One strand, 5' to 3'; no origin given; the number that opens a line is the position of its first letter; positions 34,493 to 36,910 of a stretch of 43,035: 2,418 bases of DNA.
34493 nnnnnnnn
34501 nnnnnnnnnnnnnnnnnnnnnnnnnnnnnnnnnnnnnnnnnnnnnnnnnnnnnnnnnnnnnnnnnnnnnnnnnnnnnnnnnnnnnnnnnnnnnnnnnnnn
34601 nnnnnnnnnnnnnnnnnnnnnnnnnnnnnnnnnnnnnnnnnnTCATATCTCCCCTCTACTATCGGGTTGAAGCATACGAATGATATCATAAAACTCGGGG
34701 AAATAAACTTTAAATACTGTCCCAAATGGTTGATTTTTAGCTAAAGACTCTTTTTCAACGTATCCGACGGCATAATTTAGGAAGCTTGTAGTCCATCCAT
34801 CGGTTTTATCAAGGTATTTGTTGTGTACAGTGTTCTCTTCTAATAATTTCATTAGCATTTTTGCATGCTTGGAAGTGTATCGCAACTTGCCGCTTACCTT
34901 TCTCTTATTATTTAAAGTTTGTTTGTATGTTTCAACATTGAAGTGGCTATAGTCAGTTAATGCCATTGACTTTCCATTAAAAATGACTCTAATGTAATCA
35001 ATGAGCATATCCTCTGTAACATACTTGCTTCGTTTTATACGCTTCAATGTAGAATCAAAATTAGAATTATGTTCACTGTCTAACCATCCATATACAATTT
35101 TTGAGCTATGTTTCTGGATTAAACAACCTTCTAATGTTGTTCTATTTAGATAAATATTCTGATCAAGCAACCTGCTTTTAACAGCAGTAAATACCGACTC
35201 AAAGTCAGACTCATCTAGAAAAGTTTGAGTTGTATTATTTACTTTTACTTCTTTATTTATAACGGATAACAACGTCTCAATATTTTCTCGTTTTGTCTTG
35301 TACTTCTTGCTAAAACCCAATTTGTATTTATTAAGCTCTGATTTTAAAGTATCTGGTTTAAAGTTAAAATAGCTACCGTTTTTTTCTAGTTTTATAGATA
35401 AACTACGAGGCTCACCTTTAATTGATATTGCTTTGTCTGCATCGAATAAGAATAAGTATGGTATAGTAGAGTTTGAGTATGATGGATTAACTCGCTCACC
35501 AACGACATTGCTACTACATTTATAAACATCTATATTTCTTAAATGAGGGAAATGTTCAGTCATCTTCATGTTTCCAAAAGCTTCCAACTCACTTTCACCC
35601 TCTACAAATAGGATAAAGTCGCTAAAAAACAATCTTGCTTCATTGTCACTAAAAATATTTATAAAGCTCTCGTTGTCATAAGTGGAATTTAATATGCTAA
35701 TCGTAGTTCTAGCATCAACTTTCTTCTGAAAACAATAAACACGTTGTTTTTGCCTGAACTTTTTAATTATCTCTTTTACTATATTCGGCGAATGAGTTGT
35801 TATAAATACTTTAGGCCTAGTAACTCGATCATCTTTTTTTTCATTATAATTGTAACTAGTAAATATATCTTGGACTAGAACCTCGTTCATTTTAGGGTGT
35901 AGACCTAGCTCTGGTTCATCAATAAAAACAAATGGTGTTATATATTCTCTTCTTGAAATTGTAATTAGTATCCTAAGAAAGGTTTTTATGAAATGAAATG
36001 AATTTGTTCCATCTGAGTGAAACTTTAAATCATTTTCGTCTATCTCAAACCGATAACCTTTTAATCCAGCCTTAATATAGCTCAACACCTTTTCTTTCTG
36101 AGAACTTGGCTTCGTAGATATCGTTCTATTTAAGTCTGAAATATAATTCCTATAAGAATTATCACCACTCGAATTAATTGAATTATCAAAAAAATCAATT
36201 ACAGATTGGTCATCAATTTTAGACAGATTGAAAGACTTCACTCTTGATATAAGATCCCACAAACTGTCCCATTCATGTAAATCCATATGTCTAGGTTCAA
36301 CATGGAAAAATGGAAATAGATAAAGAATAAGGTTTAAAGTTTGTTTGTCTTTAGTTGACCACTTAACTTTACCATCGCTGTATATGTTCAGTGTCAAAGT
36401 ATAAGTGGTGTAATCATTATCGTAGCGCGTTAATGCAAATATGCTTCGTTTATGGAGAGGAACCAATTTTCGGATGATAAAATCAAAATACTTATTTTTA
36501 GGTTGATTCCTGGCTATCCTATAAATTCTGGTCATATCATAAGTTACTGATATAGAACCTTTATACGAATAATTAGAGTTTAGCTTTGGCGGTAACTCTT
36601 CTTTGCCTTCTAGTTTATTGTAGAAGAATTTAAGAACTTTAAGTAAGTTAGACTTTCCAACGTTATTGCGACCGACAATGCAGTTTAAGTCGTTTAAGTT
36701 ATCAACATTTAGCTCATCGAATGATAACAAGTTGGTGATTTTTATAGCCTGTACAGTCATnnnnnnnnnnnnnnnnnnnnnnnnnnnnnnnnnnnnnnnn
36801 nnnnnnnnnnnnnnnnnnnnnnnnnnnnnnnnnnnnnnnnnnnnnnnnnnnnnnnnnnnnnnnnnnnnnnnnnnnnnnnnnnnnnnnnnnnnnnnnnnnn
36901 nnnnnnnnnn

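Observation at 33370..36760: Retron-like module: OLD-family ATPase/TOPRIM gene, inverted-repeat-bracketed non-coding RNA candidate, reverse transcriptase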

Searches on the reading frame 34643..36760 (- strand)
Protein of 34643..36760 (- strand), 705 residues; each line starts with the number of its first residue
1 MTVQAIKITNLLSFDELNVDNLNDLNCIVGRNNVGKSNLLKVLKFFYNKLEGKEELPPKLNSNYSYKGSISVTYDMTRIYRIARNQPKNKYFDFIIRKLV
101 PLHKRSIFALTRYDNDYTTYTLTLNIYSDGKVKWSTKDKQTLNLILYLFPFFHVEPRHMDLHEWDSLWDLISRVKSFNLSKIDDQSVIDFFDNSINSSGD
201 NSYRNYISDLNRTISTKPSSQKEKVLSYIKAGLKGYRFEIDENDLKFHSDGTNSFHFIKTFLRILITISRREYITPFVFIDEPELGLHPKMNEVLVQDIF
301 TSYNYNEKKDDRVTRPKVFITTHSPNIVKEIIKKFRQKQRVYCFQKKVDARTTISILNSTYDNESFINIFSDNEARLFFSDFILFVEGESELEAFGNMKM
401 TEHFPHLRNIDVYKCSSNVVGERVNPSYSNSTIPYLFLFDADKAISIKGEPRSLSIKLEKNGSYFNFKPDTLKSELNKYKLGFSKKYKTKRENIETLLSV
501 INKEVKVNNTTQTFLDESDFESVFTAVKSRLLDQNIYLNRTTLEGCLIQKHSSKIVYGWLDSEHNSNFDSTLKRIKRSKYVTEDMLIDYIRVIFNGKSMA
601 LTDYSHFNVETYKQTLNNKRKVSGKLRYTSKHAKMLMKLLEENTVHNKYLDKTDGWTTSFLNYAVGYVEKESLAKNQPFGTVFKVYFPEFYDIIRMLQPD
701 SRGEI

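Call 4: search_protein_families(library=padloc, proteins=[window:34643-36760:-])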
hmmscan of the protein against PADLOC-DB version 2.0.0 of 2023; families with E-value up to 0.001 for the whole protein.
window:34643-36760:- (705 aa): 79 families (the best 25 are shown)
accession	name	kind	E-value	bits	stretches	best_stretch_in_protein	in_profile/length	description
PDLC02915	ATPase-Toprim_I-B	-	2.6e-226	751.2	1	1-700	1-622/623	-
PDLC02979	AriA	-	3e-21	74.6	2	181-328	238-373/373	-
PDLC02358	Old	-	4.3e-19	66.7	2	274-549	284-543/578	Old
PDLC02980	AriA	-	2.2e-18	65.3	1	25-328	1-303/304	-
PDLC00070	GajA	-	1.6e-17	61.3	2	263-587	279-556/596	AAA ATPase domain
PDLC00071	GajA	-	3.3e-16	57.2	2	237-392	243-384/588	AAA ATPase domain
PDLC00085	GajA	-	4.9e-15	53.3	2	269-395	262-393/580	AAA ATPase domain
PDLC00069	GajA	-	8.5e-15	52.2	2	1-53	1-53/687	AAA ATPase domain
PDLC00096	GajA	-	1.5e-14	51.7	1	186-392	207-398/630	AAA ATPase domain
PDLC00093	GajA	-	2.7e-14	50.8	1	277-391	384-505/736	AAA ATPase domain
PDLC04177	HEC-01A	-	2.8e-14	50.9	2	2-46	4-49/393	-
PDLC00066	GajA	-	8.1e-14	49.1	2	240-392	244-383/567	AAA ATPase domain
PDLC00095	GajA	-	9.5e-14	48.9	1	277-392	397-517/752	AAA ATPase domain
PDLC00063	GajA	-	1.4e-13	48.4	1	271-391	341-468/679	AAA ATPase domain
PDLC04182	HEC-01A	-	1.6e-13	48.4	1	270-353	301-371/406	-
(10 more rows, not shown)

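Call 5: search_protein_families(library=pfam, proteins=[window:34643-36760:-])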
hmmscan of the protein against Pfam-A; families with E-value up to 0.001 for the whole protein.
window:34643-36760:- (705 aa): 3 families
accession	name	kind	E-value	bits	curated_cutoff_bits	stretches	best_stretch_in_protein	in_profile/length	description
PF13175.12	AAA_15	-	2.4e-19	70.6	32.1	1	1-328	1-374/374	AAA ATPase domain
PF13304.12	AAA_21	-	1e-16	62.3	27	1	25-328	1-303/304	AAA domain, putative AbiEii toxin, Type IV TA system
PF20469.4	OLD-like_TOPRIM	-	0.00038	21.4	23.2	0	378-442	1-67/67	Overcoming lysogenization defect protein-like, TOPRIM domain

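Call 10: search_solved_structures(query=window:34643-36760:-, max_evalue=0.001, show_alignments=1)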
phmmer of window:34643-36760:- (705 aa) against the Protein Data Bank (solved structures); distinct sequences matched with E-value up to 0.001: 1.
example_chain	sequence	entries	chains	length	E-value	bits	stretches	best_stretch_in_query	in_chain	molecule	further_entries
23or_B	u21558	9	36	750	4e-113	382.6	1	1-561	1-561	Retron Eco8 OLD nuclease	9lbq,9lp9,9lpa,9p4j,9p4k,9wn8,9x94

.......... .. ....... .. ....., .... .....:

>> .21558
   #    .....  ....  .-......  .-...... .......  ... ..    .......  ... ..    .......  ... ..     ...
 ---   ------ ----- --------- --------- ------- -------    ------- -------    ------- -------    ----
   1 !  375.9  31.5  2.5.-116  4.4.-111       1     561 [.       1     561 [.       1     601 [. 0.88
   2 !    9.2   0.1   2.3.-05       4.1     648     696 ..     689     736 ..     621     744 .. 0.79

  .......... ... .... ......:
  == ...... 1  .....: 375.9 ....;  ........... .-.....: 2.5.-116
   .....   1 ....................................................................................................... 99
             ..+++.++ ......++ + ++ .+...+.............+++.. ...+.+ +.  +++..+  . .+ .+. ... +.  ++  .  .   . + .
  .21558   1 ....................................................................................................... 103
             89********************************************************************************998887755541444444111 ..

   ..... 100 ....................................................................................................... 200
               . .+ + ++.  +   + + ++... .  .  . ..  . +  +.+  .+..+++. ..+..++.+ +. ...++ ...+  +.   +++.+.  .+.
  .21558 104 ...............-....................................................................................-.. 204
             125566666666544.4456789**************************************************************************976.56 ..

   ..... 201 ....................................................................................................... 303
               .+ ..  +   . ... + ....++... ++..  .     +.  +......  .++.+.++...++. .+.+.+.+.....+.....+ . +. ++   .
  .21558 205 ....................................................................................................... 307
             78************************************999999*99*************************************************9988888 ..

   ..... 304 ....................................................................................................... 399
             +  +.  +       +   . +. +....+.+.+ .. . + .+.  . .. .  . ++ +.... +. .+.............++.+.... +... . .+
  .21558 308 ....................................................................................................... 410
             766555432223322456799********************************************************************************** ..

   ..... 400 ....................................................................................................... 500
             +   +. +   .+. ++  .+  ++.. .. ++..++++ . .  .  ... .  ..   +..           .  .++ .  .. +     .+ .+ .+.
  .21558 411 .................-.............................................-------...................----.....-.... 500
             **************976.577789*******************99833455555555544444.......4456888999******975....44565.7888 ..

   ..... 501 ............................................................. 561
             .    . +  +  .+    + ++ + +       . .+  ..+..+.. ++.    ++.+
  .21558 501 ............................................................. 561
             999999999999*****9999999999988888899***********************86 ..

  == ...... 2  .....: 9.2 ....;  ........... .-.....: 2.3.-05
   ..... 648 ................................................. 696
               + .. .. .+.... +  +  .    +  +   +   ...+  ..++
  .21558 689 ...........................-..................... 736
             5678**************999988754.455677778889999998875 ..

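Call 54: search_protein_families(library=ncbifam, proteins=[window:34643-36760:-])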
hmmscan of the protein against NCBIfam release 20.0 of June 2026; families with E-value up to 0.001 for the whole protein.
window:34643-36760:- (705 aa): 3 families
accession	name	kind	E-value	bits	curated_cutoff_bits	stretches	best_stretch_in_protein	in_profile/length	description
NF038234.1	retron_eff_Eco8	equivalog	1.3e-248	827.2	250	1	1-700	1-678/679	retron Eco8 family effector endonuclease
NF047739.1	antiphage_MADS3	equivalog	2.2e-06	27.1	420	0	4-51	3-49/427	methylation-associated defense system AAA family ATPase MAD3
NF041034.1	Rad50_Sulf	equivalog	0.00022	19.2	1000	1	1-104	1-104/872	DNA double-strand break repair ATPase Rad50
